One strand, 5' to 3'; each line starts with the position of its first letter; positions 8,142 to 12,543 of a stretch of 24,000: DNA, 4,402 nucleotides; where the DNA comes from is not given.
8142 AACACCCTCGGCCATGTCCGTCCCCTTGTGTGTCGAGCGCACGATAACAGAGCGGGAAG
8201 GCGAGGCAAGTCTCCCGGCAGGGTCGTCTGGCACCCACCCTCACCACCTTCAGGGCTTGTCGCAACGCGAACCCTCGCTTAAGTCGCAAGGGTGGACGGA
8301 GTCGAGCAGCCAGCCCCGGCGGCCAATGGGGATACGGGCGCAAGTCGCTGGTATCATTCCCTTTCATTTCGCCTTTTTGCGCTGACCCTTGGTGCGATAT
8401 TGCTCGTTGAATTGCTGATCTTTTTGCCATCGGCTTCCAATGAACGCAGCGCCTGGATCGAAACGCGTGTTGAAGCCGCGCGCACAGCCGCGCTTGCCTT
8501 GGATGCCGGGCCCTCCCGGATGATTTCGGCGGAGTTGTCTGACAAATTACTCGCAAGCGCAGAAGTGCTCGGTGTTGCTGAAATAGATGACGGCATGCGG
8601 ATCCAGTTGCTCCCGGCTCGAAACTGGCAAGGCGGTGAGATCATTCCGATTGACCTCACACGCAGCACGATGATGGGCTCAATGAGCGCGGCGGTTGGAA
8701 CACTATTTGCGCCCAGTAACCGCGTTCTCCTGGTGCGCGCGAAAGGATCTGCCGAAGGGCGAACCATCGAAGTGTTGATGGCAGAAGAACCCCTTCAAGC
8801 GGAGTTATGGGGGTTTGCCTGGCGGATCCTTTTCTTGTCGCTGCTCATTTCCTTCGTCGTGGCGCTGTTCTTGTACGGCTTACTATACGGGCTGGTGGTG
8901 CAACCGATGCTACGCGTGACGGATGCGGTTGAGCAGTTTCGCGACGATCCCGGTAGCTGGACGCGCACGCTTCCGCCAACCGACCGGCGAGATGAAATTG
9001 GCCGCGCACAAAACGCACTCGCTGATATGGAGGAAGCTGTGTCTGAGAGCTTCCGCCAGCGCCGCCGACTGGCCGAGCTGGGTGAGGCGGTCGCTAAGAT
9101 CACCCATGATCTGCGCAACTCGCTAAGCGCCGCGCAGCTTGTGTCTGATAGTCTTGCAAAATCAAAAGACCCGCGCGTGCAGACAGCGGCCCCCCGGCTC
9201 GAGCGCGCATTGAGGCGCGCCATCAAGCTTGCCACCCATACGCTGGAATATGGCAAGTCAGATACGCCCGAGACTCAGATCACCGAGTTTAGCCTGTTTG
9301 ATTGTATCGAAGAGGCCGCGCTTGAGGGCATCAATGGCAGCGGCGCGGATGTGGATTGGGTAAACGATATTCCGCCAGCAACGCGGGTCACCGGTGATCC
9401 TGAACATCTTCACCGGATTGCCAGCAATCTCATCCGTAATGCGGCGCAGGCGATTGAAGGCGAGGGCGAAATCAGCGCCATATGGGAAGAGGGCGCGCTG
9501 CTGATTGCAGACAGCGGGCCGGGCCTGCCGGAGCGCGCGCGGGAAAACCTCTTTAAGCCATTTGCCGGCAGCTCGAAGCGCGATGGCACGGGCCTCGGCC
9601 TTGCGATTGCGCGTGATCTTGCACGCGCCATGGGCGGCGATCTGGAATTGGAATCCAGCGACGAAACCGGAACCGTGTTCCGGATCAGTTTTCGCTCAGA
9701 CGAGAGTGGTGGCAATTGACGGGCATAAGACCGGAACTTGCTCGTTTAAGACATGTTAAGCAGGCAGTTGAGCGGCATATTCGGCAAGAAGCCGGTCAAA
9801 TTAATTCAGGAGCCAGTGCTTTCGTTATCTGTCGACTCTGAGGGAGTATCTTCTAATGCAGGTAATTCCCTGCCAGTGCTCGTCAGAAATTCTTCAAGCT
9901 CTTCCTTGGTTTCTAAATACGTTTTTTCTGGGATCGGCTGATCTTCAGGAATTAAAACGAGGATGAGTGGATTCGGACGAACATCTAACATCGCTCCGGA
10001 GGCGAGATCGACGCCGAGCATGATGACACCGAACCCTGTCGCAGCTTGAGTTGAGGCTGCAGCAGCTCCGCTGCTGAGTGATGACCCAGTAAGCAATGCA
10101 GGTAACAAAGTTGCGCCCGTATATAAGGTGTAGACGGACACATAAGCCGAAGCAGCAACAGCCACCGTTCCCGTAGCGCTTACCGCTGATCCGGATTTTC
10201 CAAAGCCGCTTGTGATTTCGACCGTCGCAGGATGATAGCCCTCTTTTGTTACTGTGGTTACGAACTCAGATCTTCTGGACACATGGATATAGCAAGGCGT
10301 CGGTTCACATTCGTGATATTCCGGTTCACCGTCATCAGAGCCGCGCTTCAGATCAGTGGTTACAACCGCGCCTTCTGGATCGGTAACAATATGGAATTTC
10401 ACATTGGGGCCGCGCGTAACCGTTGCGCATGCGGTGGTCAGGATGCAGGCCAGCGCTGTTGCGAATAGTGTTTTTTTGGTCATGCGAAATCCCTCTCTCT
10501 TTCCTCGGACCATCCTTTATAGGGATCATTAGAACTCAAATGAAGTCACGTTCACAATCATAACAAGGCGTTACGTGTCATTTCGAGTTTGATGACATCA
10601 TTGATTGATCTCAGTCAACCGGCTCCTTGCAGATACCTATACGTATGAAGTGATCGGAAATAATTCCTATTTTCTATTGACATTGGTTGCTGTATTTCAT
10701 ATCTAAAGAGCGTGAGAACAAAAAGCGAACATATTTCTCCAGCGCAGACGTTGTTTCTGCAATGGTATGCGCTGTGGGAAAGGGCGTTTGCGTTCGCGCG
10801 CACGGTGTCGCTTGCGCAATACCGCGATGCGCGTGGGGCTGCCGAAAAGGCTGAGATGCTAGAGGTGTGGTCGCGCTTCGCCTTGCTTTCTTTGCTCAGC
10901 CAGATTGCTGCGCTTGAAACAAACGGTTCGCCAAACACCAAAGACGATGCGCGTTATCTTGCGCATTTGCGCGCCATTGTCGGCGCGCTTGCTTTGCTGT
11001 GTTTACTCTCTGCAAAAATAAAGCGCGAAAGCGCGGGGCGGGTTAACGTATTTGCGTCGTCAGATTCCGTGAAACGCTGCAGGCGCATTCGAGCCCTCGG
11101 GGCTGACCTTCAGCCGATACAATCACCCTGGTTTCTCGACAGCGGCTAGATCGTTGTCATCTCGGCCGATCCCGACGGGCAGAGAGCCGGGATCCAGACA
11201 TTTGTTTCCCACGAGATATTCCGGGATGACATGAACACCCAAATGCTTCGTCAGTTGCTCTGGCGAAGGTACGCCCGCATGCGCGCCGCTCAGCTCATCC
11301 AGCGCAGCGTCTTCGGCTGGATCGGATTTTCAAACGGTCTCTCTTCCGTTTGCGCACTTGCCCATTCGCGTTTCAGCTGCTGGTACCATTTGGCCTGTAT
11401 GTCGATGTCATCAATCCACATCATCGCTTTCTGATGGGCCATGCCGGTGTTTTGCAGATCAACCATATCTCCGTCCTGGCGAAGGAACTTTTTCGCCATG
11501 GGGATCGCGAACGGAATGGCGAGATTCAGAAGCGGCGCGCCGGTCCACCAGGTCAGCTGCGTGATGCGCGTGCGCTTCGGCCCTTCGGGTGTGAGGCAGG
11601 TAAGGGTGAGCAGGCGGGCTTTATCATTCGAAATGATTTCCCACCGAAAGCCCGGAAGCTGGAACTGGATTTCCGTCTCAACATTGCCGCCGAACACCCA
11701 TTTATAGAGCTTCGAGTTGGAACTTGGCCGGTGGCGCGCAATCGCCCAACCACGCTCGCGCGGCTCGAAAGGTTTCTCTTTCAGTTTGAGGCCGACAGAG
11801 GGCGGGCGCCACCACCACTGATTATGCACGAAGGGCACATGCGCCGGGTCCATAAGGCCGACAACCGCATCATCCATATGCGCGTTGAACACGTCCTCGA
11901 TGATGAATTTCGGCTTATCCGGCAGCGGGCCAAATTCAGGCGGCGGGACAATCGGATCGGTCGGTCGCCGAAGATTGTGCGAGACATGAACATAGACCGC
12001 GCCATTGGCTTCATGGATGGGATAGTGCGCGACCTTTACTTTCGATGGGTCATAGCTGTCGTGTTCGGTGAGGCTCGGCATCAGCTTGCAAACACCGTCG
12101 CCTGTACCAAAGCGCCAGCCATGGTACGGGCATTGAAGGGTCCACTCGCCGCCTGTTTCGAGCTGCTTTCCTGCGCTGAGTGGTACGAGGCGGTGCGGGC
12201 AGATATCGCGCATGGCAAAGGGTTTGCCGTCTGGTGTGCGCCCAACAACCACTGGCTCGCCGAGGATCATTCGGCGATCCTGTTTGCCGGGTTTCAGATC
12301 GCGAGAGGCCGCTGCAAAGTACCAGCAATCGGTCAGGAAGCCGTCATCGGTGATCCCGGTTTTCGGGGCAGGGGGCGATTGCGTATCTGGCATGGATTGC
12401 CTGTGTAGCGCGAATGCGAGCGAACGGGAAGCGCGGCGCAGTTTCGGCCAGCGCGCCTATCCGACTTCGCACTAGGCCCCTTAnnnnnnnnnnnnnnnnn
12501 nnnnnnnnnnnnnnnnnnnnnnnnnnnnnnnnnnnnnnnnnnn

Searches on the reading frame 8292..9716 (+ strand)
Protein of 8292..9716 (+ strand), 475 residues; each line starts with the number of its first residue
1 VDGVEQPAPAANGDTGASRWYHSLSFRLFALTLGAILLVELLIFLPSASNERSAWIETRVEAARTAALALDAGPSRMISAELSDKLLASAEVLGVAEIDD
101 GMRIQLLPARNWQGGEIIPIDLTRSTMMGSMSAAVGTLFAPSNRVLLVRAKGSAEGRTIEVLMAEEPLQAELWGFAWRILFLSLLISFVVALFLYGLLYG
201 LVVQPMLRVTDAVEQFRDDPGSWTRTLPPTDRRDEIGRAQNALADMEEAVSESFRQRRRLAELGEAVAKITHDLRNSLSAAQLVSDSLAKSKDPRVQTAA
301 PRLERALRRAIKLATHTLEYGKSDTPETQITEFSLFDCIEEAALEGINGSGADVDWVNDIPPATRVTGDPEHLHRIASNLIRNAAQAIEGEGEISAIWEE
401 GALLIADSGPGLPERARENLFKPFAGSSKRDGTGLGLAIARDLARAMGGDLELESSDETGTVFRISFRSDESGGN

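Call 14: search_protein_families(library=pfam, proteins=[window:8292-9716:+], max_evalue=0.001)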
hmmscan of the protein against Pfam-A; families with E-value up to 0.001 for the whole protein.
window:8292-9716:+ (475 aa): 3 families
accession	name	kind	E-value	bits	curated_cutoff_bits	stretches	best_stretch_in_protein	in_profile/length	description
PF02518.31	HATPase_c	-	1.3e-20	74.3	26.4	1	368-468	1-108/111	Histidine kinase-, DNA gyrase B-, and HSP90-like ATPase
PF00512.31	HisKA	-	1.1e-05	25.8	26.9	1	263-325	2-65/66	His Kinase A (phospho-acceptor) domain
PF00672.30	HAMP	-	0.0003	21.5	25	1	198-246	2-47/53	HAMP domain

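Call 84: search_protein_families(library=padloc, proteins=[window:8292-9716:+], max_evalue=0.00001)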
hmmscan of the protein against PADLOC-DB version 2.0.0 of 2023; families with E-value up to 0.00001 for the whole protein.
window:8292-9716:+ (475 aa): 0 families

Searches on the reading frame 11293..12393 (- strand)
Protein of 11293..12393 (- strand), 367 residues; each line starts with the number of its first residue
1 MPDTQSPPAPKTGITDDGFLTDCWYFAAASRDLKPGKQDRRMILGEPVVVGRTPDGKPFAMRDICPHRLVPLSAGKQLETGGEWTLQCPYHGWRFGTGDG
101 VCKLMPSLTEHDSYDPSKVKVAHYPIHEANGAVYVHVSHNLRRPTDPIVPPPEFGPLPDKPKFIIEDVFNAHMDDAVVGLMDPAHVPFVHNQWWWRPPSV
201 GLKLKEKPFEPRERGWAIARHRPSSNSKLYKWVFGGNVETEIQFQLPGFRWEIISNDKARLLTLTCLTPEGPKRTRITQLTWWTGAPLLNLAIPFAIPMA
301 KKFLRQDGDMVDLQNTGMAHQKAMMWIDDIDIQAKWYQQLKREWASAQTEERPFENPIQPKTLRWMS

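Call 14: search_protein_families(library=pfam, proteins=[window:11293-12393:-], max_evalue=0.001)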
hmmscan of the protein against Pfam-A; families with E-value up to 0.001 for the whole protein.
window:11293-12393:- (367 aa): 3 families
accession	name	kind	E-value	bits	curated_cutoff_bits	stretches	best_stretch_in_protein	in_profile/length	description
PF00355.32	Rieske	-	4.6e-22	78.2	20.3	1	24-114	2-87/88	Rieske [2Fe-2S] domain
PF13806.12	Rieske_2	-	3.9e-08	33.6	27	1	24-135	2-103/104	Rieske-like [2Fe-2S] domain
PF19112.6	VanA_C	-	0.00026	21.6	23.5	1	180-320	12-166/193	Vanillate O-demethylase oxygenase C-terminal domain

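Call 84: search_protein_families(library=padloc, proteins=[window:11293-12393:-], max_evalue=0.00001)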
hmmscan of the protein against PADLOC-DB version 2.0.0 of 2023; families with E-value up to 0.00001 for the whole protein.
window:11293-12393:- (367 aa): 0 families
